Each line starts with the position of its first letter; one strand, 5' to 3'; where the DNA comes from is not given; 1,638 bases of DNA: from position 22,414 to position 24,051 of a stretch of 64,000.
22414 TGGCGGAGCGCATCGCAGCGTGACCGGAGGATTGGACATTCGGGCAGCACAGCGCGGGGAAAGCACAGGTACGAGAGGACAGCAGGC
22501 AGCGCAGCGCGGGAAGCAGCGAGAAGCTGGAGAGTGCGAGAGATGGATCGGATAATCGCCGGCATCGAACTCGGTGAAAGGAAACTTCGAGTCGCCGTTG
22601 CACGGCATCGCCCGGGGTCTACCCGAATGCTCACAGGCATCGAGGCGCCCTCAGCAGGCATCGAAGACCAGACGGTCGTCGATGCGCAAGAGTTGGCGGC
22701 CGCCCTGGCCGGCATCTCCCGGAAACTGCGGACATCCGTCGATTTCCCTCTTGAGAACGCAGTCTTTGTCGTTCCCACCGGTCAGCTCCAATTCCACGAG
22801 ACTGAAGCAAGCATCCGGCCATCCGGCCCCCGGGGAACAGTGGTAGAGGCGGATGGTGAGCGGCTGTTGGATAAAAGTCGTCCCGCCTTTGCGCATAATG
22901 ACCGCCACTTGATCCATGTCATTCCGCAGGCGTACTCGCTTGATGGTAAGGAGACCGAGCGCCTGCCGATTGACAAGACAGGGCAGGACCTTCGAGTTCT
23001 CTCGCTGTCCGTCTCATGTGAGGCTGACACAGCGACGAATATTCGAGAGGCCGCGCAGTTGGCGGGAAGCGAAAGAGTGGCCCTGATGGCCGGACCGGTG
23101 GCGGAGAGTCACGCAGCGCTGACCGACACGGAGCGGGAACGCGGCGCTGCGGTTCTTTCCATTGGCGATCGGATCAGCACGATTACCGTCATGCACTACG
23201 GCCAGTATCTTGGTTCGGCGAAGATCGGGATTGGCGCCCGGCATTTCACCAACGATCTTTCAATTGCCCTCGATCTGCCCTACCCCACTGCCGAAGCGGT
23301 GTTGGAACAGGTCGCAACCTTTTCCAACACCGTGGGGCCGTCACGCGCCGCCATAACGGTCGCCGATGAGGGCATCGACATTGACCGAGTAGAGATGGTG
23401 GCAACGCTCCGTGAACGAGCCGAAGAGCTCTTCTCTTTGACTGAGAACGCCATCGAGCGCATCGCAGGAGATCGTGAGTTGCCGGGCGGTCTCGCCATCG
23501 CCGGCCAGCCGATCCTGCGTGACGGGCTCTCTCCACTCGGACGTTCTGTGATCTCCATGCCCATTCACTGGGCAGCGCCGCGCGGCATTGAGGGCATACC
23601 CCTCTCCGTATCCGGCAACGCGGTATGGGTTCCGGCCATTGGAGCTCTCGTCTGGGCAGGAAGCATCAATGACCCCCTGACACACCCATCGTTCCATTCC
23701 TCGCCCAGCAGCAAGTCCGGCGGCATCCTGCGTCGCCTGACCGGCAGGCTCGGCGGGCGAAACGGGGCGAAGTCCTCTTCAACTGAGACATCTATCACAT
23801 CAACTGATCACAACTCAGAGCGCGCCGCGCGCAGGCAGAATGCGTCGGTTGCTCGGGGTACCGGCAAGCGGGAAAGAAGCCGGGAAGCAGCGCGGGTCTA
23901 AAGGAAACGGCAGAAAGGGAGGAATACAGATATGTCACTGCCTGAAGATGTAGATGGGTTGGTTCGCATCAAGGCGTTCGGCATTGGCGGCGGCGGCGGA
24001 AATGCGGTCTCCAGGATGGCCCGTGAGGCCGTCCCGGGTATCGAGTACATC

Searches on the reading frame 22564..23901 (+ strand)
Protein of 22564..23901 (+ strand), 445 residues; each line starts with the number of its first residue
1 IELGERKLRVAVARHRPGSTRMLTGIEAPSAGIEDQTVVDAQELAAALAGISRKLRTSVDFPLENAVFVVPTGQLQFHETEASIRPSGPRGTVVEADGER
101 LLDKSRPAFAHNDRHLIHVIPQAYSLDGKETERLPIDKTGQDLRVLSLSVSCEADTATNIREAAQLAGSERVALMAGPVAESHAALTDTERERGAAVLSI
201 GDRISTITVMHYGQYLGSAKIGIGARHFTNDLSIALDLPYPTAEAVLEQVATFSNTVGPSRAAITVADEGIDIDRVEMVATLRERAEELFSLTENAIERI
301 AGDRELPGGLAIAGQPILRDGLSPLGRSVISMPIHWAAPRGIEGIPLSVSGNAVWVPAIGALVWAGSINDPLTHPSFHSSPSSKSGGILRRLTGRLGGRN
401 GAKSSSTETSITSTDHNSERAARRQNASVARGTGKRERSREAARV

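Call 78: search_protein_families(library=pfam, proteins=[window:22564-23901:+], max_evalue=0.001)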
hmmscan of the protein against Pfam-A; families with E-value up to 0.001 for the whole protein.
window:22564-23901:+ (445 aa): 2 families
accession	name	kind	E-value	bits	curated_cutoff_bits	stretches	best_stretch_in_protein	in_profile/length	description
PF02491.25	SHS2_FTSA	-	4.5e-09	37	25.4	1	75-145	4-73/79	SHS2 domain inserted in FTSA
PF14450.12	FtsA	-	1.9e-05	25.5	31.8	1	196-251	1-56/127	Cell division protein FtsA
